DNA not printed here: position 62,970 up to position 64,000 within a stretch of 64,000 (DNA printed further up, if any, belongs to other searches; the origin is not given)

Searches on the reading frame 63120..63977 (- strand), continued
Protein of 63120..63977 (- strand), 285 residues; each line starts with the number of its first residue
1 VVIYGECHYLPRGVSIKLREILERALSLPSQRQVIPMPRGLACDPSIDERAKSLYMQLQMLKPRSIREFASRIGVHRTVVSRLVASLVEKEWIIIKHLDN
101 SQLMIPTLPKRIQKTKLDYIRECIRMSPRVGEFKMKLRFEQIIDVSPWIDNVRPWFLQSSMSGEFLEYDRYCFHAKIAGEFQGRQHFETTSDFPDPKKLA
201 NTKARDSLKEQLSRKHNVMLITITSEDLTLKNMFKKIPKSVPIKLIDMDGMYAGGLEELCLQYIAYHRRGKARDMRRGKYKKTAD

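Call 43: search_protein_families(library=pfam, proteins=[P0016, P0021, P0025, P0040, P0054, P0071, P0087, P0089, P0121, P0144], max_evalue=0.01)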
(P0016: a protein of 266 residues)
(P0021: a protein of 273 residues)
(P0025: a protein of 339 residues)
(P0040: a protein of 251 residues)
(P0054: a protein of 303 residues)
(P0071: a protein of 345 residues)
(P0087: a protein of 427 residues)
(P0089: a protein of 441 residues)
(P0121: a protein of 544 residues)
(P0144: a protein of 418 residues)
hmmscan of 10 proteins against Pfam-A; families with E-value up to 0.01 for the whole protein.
P0016 (266 aa): 5 families
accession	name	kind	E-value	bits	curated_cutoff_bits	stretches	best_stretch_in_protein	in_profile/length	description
PF01978.25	TrmB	-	1e-05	25.7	25.6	1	31-78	11-58/68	Sugar-specific transcriptional regulator TrmB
PF25213.1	HVO_A0261_N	-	0.00028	21.1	35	1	35-77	18-59/86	HVO_A0261 N-terminal domain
PF12802.13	MarR_2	-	0.00044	20.8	27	1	39-75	16-53/61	MarR family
PF13545.12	HTH_Crp_2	-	0.0042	17.5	27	1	46-85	26-62/70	Crp-like helix-turn-helix domain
PF13730.12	HTH_36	-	0.0081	16.4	25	0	26-72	3-55/55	Helix-turn-helix domain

P0021 (273 aa): 1 family
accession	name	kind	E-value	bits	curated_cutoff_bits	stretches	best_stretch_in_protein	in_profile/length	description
PF13730.12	HTH_36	-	0.0018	18.5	25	1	37-83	2-54/55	Helix-turn-helix domain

P0025 (339 aa): 0 families

P0040 (251 aa): 4 families
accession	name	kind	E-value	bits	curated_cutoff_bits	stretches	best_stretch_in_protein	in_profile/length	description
PF09339.16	HTH_IclR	-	2.6e-05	24.3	22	1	35-65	19-49/52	IclR helix-turn-helix domain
PF25212.1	HVO_A0114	-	0.0017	18.6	27.6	1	15-78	17-80/84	HVO_A0114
PF12802.13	MarR_2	-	0.0073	16.9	27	0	36-69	22-55/61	MarR family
PF01978.25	TrmB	-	0.0083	16.4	25.6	0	26-69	14-57/68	Sugar-specific transcriptional regulator TrmB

P0054 (303 aa): 4 families
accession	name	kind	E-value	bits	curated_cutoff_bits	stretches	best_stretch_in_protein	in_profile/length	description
PF12802.13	MarR_2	-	0.00028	21.4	27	1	99-129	21-51/61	MarR family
PF01047.28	MarR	-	0.0003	21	24.6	1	99-127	18-46/59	MarR family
PF08279.18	HTH_11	-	0.0076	16.5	25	0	101-133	18-49/55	HTH domain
PF13730.12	HTH_36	-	0.0083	16.4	25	0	100-127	27-54/55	Helix-turn-helix domain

P0071 (345 aa): 8 families
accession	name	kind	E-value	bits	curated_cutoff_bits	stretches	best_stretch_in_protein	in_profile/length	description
PF13730.12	HTH_36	-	3.6e-08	33.5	25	1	32-86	2-55/55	Helix-turn-helix domain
PF25213.1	HVO_A0261_N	-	2.3e-06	27.8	35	1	58-92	26-60/86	HVO_A0261 N-terminal domain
PF09339.16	HTH_IclR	-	2.2e-05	24.6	22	1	57-87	19-49/52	IclR helix-turn-helix domain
PF13412.12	HTH_24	-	4.5e-05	23.4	21.9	1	56-87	17-48/48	Winged helix-turn-helix DNA-binding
PF12802.13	MarR_2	-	6.4e-05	23.5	27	1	42-88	9-52/61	MarR family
PF00392.27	GntR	-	0.00037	20.5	27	1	50-91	15-59/64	Bacterial regulatory proteins, gntR family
PF13545.12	HTH_Crp_2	-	0.0016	18.8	27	1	48-88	11-54/70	Crp-like helix-turn-helix domain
PF03428.19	RP-C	-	0.0058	16.9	24.4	0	61-94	76-109/175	Replication protein C N-terminal domain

P0087 (427 aa): 6 families
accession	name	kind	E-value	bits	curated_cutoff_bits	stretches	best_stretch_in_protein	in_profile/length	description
PF13730.12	HTH_36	-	1.5e-07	31.6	25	0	204-232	27-55/55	Helix-turn-helix domain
PF00392.27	GntR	-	6.3e-07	29.4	27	0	205-237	27-59/64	Bacterial regulatory proteins, gntR family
PF25213.1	HVO_A0261_N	-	1.1e-05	25.7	35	1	121-160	16-55/86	HVO_A0261 N-terminal domain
PF24409.1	wHTH-PRTase_assc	-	0.00015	22.2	27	0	120-161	2-43/83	wHTH-PRTase associated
PF13412.12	HTH_24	-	0.00027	20.9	21.9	0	203-231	18-46/48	Winged helix-turn-helix DNA-binding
PF12802.13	MarR_2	-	0.0013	19.3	27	1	130-163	21-54/61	MarR family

P0089 (441 aa): 2 families
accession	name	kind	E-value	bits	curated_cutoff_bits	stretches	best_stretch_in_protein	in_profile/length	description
PF13730.12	HTH_36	-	0.00032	20.9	25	0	218-253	21-55/55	Helix-turn-helix domain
PF10881.14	DUF2726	-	0.0036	17.5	24.7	0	336-385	73-112/126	Protein of unknown function (DUF2726)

P0121 (544 aa): 0 families

P0144 (418 aa): 10 families
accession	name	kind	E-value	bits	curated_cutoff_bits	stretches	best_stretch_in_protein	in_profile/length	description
PF13730.12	HTH_36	-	2e-09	37.6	25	1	16-67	3-54/55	Helix-turn-helix domain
PF09339.16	HTH_IclR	-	8.2e-08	32.3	22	1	172-201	20-49/52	IclR helix-turn-helix domain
PF13412.12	HTH_24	-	1.3e-06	28.3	21.9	0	168-200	15-47/48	Winged helix-turn-helix DNA-binding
PF00392.27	GntR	-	1.9e-06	27.9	27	0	174-204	28-58/64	Bacterial regulatory proteins, gntR family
PF12802.13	MarR_2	-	1.3e-05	25.7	27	0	39-67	21-49/61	MarR family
PF07848.18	PaaX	-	1.6e-05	25.5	24.8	0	43-78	28-63/70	PaaX-like protein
PF25213.1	HVO_A0261_N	-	0.00018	21.8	35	0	173-203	27-57/86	HVO_A0261 N-terminal domain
PF13545.12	HTH_Crp_2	-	0.00042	20.7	27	0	42-69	26-53/70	Crp-like helix-turn-helix domain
PF13551.12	HTH_29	-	0.0018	18.8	28.1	0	40-75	14-48/64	Winged helix-turn helix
PF13404.12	HTH_AsnC-type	-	0.0055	16.9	27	0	29-62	8-41/42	AsnC-type helix-turn-helix domain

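Call 44: search_protein_families(library=ncbifam, proteins=[P0016, P0021, P0025, P0040, P0054, P0071, P0087, P0089, P0121, P0144], max_evalue=0.01)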
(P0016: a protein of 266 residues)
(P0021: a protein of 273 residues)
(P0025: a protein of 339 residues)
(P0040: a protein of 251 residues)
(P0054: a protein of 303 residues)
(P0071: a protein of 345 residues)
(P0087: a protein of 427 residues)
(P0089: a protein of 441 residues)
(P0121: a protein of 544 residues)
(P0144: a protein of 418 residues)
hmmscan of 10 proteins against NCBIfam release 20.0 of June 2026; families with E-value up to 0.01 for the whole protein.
P0016 (266 aa): 0 families

P0021 (273 aa): 0 families

P0025 (339 aa): 0 families

P0040 (251 aa): 0 families

P0054 (303 aa): 0 families

P0071 (345 aa): 2 families
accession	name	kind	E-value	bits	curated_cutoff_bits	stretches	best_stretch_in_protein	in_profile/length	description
TIGR02431.1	pcaR_pcaU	subfamily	0.0025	17.2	284.75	1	55-93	23-60/248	beta-ketoadipate pathway transcriptional regulators, PcaR/PcaU/PobR family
NF050184.1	VpaChn25_0724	subfamily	0.0083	16.3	65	0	66-101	33-67/88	VpaChn25_0724 family phage protein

P0087 (427 aa): 1 family
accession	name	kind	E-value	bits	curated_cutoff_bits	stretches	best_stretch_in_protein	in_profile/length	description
NF052441.1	TransRegRv0792c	equivalog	0.0097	15.2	400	0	114-160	24-71/260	Rv0792c family HTH-type transcriptional regulator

P0089 (441 aa): 2 families
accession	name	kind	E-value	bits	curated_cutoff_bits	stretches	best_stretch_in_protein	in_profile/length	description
NF040677.1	wall_bind_EntC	exception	0.0011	17.9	770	1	13-85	208-280/422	cell wall-binding protein EntC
NF040676.1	wall_bind_EntB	exception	0.0042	15.6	780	1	13-89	293-369/490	cell wall-binding protein EntB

P0121 (544 aa): 0 families

P0144 (418 aa): 3 families
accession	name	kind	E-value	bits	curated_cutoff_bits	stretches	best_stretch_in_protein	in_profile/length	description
NF007341.0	PRK09834.1-3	equivalog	0.00031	20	269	0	168-207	25-64/274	DNA-binding transcriptional regulator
TIGR02277.1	PaaX_trns_reg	equivalog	0.0054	16.3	264.55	0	48-104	30-83/279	phenylacetic acid degradation operon negative regulatory protein PaaX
TIGR02325.1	C_P_lyase_phnF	equivalog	0.0055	16.3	156.8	0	186-223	48-85/238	phosphonate metabolism transcriptional regulator PhnF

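Call 48: find_encoding_contigs(protein=P0016, flank=4000, max_places=3)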
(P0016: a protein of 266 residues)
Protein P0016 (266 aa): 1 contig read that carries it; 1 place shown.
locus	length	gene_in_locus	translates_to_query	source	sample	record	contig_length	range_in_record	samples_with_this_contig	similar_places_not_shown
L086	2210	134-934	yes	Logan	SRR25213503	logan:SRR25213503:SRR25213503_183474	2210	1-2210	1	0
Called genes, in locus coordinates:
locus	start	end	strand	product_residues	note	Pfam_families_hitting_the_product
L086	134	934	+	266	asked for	PF01978:TrmB (weak)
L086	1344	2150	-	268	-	PF02633:Creatininase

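Call 49: find_encoding_contigs(protein=P0021, flank=4000, max_places=3)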
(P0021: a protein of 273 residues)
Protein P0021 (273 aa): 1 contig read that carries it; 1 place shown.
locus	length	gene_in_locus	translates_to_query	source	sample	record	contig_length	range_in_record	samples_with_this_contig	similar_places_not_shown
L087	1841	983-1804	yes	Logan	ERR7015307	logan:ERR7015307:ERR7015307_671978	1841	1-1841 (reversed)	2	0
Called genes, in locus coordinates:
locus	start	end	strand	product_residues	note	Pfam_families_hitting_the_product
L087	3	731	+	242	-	?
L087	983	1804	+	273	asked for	-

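Call 64: find_encoding_contigs(protein=P0001, flank=5000, max_places=4)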
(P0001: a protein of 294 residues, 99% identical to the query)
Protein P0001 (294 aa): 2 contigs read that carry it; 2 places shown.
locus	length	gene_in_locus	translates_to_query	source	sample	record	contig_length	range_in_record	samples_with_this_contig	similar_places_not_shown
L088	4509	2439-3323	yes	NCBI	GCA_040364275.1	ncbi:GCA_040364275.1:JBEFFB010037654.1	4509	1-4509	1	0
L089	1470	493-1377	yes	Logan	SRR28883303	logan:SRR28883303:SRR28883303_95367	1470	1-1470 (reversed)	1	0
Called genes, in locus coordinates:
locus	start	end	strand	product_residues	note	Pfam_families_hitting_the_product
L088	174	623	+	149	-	PF04069:OpuAC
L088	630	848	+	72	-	PF04069:OpuAC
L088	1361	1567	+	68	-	-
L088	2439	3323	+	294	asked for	-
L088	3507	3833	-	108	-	-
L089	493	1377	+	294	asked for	-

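Call 65: predict_structure(alignment_id=A2)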
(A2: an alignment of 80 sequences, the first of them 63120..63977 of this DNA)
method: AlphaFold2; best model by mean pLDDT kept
length: 285 residues; sequences in the alignment: 80
mean_pLDDT: 94.0   pTM: 0.89
mean pLDDT of the five models: 94.0, 94.0, 93.7, 93.5, 93.5
residues with pLDDT >= 90: 259; 70-90: 10; 50-70: 6; < 50: 10
segments of 3 or more residues with pLDDT < 50: 1-9
pLDDT, mean of each block of 10 residues (from residue 1): 42 67 93 96 98 97 97 98 98 94 96 98 98 98 98 98 98 98 97 97 98 98 98 97 96 98 97 95 88
secondary structure, 60 per line:
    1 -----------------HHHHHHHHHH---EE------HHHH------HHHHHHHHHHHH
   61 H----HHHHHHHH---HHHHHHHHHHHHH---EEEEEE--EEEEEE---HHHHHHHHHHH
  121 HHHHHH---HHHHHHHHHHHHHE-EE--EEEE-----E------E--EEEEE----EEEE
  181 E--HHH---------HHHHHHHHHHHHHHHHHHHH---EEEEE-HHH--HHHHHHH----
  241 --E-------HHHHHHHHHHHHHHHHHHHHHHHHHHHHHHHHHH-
elements in order: H18-27 H39-42 H49-61 H66-73 H77-89 E93-98 E101-106 H110-126 H130-142 E149-152 E168-172 E177-181 H196-215 E219-223 H230-236 H251-284
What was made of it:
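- On Winged-helix (MarR/TrmB/ArsR-like) DNA-binding fold (protein, residues ~49-106): The model has pLDDT >90 in this region (call 65).
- On PD-(D/E)xK (Vsr/DUF559/restriction-endonuclease-like) nuclease fold (protein, residues ~128-250): Topology H130-142, E149-152, E168-172, E177-181, H196-215, E219-223 (call 65).
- The AlphaFold model has pLDDT 94 and shows a wHTH plus an alpha-beta-beta-beta-alpha-beta nuclease core (call 65).
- Tried and rejected: It was rescued with an 80-sequence alignment (call 65).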

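Call 68: find_encoding_contigs(protein=P0015, flank=5000, max_places=2)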
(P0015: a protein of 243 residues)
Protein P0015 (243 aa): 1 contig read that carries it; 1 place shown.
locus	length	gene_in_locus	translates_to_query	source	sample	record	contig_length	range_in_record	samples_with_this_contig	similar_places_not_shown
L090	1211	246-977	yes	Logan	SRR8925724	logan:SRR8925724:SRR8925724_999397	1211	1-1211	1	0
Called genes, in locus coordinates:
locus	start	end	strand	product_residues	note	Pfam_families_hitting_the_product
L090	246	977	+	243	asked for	PF01978:TrmB (weak), PF01047:MarR (weak), PF25213:HVO_A0261_N (faint), PF13730:HTH_36 (weak)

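Call 69: find_encoding_contigs(protein=P0017, flank=5000, max_places=2)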
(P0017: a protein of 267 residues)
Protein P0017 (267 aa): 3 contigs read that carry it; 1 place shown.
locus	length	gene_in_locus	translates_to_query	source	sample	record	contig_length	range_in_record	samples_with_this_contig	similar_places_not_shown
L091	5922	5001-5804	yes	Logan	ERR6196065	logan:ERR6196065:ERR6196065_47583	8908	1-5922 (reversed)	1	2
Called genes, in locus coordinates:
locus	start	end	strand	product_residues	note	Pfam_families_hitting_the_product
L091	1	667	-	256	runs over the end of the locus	PF21350:Cas6_I-A, PF01881:Cas_Cas6_C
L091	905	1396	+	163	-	-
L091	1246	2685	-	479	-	PF00450:Peptidase_S10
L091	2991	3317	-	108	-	PF04071:zf-like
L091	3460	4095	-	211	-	-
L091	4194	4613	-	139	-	PF24463:DUF7577 (weak)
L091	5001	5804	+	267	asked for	PF13412:HTH_24 (weak)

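Call 70: find_encoding_contigs(protein=P0018, flank=5000, max_places=2)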
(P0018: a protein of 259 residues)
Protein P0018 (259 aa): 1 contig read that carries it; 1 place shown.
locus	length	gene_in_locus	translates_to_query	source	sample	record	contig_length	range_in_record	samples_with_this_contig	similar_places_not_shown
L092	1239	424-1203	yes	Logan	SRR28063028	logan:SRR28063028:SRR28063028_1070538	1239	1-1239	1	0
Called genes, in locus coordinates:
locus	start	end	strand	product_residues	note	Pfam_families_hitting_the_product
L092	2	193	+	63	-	?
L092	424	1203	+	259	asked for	-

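Call 75: fold_search(model_id=the predicted structure, library=pdb)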
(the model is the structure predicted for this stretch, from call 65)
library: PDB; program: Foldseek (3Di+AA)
matches with E <= 10: 1417; with E <= 0.001: 0
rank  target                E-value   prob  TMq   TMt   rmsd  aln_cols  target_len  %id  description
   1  5jbr_A                3.0e-02  0.99  0.23  0.41  10.8       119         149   18  Crystal structure of uncharacterized protein Bcav_2135 from Beutenbergia cavernae (released 2016-04-20)
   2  4ham                  3.0e-02  0.87  0.18  0.34   8.5       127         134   20  Crystal Structure of Transcriptional Antiterminator from Listeria monocytogenes EGD-e (released 2012-10-17)
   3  5bpi_D                3.0e-02  0.69  0.23  0.26  17.6       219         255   12  Structure of TrmBL2, an archaeal chromatin protein, shows a novel mode of DNA binding. (released 2015-09-02)
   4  5trd_A                3.4e-02  0.91  0.18  0.23  10.8       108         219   13  Structure of RbkR (Riboflavin Kinase) from Thermoplasma acidophilum determined in complex with CTP and its cognate DNA (released 2016-11-23)
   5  9e6a_B                3.4e-02  0.54  0.21  0.24  13.6       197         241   15  Pseudomonas putida KT2440 IclR-type transcription factor (PP_2609) (released 2025-11-12)
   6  2o0y_C                3.4e-02  0.44  0.21  0.23  14.9       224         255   12  Crystal structure of putative transcriptional regulator RHA1_ro06953 (IclR-family) from Rhodococcus sp. (released 2006-12-26)
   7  5trd_B                3.8e-02  0.98  0.15  0.19   6.6        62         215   14  Structure of RbkR (Riboflavin Kinase) from Thermoplasma acidophilum determined in complex with CTP and its cognate DNA (released 2016-11-23)
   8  6xjf_B                4.0e-02  1.00  0.21  0.54   6.3        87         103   17  X-ray crystal structure of Pyrococcus furiosus general transcription factor TFE-alpha (SeMet labeled protein) (released 2020-07-08)
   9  1r23_B                4.3e-02  1.00  0.21  0.55   6.1        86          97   20  Crystal structure of the cyanobacterial metallothionein repressor SmtB in the Zn1-form (one Zn(II) per dimer) (released 2004-05-18)
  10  1smt_A                4.3e-02  0.99  0.20  0.54  11.3       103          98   16  SMTB REPRESSOR FROM SYNECHOCOCCUS PCC7942 (released 1997-12-03)
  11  3eco_A                4.3e-02  0.96  0.21  0.43  11.1       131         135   12  Crystal structure of MepR, a transcription regulator of the Staphylococcus aureus multidrug efflux pump MepA (released 2009-02-10)
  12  5whm_B                4.3e-02  0.85  0.22  0.24   8.7       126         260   16  Crystal Structure of IclR Family Transcriptional Regulator from Brucella abortus (released 2017-08-23)
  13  5k5q_B                4.5e-02  1.00  0.20  0.57   7.3        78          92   14  Structure of AspA-DNA complex: novel centromere bindng protein-centromere complex (released 2016-06-01)
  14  2g7u_C                4.5e-02  0.47  0.21  0.23  14.3       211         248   10  2.3 A structure of putative catechol degradative operon regulator from Rhodococcus sp. RHA1 (released 2006-04-04)
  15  4omz_C                4.8e-02  0.97  0.20  0.51  12.9       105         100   10  Crystal Structure of NolR from Sinorhizobium fredii (released 2014-04-16)
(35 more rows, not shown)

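Call 81: search_protein_families(library=padloc, proteins=[P0001, P0011, P0016, P0040, P0071], max_evalue=0.1)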
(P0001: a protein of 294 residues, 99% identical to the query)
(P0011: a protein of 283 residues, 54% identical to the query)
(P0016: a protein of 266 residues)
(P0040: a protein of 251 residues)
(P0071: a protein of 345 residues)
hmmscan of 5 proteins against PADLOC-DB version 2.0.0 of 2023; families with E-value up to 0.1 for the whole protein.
P0001 (294 aa): 3 families
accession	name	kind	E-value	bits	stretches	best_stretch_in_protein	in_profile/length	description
PDLC01860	CARF3--CARF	-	0.0088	14.1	1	54-107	139-192/210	-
PDLC01766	Cas3c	-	0.023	10.9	1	66-125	15-71/1009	-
PDLC01852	CARF3--CARF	-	0.034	12.1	1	55-106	140-191/208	-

P0011 (283 aa): 2 families
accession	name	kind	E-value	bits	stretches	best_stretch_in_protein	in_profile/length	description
PDLC03922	MkoB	-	0.00042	17.7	1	56-97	35-76/610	-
PDLC01860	CARF3--CARF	-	0.027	12.6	1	30-96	127-190/210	-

P0016 (266 aa): 4 families
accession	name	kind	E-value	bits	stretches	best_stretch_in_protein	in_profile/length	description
PDLC01044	Csa3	-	0.0002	19.3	1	14-74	122-180/194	Type I-A associated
PDLC03922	MkoB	-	0.0015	15.9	1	15-83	16-83/610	-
PDLC01860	CARF3--CARF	-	0.0064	14.6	1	31-82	146-197/210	-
PDLC01852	CARF3--CARF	-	0.021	12.7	1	31-86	146-201/208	-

P0040 (251 aa): 2 families
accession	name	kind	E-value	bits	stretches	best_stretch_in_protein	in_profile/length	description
PDLC01860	CARF3--CARF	-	0.0063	14.6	1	25-75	148-198/210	-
PDLC01852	CARF3--CARF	-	0.042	11.8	1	23-75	146-198/208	-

P0071 (345 aa): 7 families
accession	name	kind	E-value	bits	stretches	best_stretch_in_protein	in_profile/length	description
PDLC01720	Csa3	-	0.0001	20.8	1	23-88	13-77/118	Csa3_1_CAS-I-II-III-IV-V-VI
PDLC01860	CARF3--CARF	-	0.00043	18.4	1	53-104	155-204/210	-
PDLC01044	Csa3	-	0.00085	17.3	1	57-96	150-188/194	Type I-A associated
PDLC01852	CARF3--CARF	-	0.0037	15.2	1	56-102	157-202/208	-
PDLC01438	Csa3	-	0.012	13.7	1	57-107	160-208/305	"CAS-I,CAS-II,CAS-III,CAS-IV,CAS-V,CAS-VI; associated_signaling"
PDLC01857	CARF3--CARF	-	0.017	12.8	1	58-99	145-184/201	-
PDLC01879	CARF3--CARF_TM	-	0.022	12.4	1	56-102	170-211/222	-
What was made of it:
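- The neighbouring protein gives only weak wHTH-level hits to Csa3/CARF models (call 81).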

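Call 83: fold_search(model_id=the predicted structure, library=viral)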
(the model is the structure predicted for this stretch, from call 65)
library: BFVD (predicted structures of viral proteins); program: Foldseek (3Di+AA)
matches with E <= 10: 1329; with E <= 0.001: 99
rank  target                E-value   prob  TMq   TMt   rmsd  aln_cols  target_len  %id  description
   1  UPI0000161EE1         1.2e-07  1.00  0.36  0.61   6.9       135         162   28  (no name look-up for this kind of identifier)
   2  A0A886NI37            2.3e-07  1.00  0.33  0.21  15.3       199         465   18  (no name in the UniProt tables at hand)
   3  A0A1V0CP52            3.3e-07  1.00  0.31  0.41  17.2       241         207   15  (no name in the UniProt tables at hand)
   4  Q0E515                6.2e-07  1.00  0.29  0.37   9.3       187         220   22  25.6 kDa Uvr/REP helicase [Spodoptera frugiperda ascovirus 1a]
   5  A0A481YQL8            1.1e-06  1.00  0.32  0.37  14.9       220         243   23  Uncharacterized protein [Pithovirus LCDPAC02]
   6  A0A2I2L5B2            1.6e-06  1.00  0.31  0.30  14.6       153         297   16  Endonuclease-like protein [Orpheovirus IHUMI-LCC2]
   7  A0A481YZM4            2.7e-06  1.00  0.30  0.46  15.6       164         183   22  Restriction endonuclease [Marseillevirus LCMAC202]
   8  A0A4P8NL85            3.6e-06  1.00  0.32  0.61  16.1       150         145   21  (no name in the UniProt tables at hand)
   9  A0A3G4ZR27            3.6e-06  1.00  0.37  0.13  21.3       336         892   14  Uncharacterized protein [Terrestrivirus sp.]
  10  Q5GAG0                3.8e-06  1.00  0.28  0.30  18.1       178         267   24  Uvr/REP helicase [Grouper iridovirus]
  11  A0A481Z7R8            3.8e-06  1.00  0.30  0.22  15.6       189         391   20  Restriction endonuclease [Pithovirus LCPAC304]
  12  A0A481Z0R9            4.0e-06  1.00  0.34  0.18   3.9       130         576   25  Uncharacterized protein [Mimivirus LCMiAC01]
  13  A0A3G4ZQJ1            4.0e-06  1.00  0.37  0.26   9.0       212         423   20  Zinc-ribbon domain-containing protein [Barrevirus sp.]
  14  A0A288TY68            5.0e-06  1.00  0.31  0.20  15.1       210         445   14  Homing endonuclease [Enterococcus phage EFP01]
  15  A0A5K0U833            5.3e-06  1.00  0.34  0.14  12.4       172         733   23  HNH endonuclease [Yasminevirus sp. GU-2018]
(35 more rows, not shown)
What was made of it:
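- On PD-(D/E)xK (Vsr/DUF559/restriction-endonuclease-like) nuclease fold (protein, residues ~128-250): Foldseek matches to viral restriction, homing and DUF559 proteins at E 1e-7 to 1e-4 (call 83).
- The protein carries a nuclease domain (calls 65, 83).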

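Call 87: find_homologous_proteins(query=A2, max_evalue=1e-10)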
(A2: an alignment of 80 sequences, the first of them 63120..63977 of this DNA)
Query A2 (80 sequences) (285 aa, profile of the alignment): 63 proteins with E <= 1e-10 among 3600 candidates.
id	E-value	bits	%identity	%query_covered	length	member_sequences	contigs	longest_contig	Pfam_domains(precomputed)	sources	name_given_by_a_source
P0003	6.2e-91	322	70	91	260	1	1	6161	-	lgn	-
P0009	3.8e-89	316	55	96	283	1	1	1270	-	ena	-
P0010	9.1e-89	315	55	95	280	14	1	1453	PF12802.14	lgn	-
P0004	1.6e-88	314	72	89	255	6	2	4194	-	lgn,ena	-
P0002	2.8e-88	313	75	94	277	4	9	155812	-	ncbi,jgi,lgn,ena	jgi:hypothetical protein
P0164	6.3e-88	312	36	90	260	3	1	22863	PF13730.13,PF00392.28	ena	-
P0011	7.5e-88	312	54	93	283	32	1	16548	PF12802.14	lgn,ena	-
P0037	1.0e-87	311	33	76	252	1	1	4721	-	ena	-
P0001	6.5e-86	306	99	100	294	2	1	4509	-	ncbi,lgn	-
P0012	6.9e-86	305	54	93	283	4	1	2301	-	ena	-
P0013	1.7e-85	304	56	84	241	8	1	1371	PF12802.14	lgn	-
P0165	2.1e-85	304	34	81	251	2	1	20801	PF12802.14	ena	-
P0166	8.3e-84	299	33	84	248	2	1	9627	-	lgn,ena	-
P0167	4.5e-82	293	31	81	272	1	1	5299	-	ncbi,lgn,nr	ncbi:MAG: hypothetical protein Q8P50_18500 [Bacillota bacterium]|nr:hypothetical protein [Bacillota 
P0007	6.3e-82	292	69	84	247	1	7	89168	-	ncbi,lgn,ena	-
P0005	1.8e-79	284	76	81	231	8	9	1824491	-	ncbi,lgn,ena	-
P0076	2.9e-67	244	32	64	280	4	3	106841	-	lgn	-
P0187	5.0e-64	234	25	88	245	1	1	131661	-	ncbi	-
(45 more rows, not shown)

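Call 88: find_encoding_contigs(protein=P0164, flank=6000, max_places=1)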
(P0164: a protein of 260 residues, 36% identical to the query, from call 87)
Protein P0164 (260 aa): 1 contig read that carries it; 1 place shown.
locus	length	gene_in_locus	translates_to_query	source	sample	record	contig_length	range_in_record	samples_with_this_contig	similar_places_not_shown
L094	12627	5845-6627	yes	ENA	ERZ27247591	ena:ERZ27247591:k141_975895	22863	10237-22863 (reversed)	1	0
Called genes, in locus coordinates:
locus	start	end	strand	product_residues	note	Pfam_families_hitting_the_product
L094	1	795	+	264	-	?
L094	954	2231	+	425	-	PF07969:Amidohydro_3, PF01979:Amidohydro_1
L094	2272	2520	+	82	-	-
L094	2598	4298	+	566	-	PF01268:FTHFS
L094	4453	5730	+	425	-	PF03576:Peptidase_S58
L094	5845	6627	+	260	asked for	PF13730:HTH_36 (faint), PF00392:GntR (faint)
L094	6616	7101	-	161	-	-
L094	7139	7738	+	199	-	PF12822:ECF_trnsprt (weak)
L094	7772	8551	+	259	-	PF03309:Pan_kinase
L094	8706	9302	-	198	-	-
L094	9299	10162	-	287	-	-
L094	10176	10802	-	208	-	-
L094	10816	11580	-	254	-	PF20539:DUF6754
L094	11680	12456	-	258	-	PF00702:Hydrolase, PF12710:HAD, PF13419:HAD_2, PF13242:Hydrolase_like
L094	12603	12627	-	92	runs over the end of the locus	PF07561:DUF1540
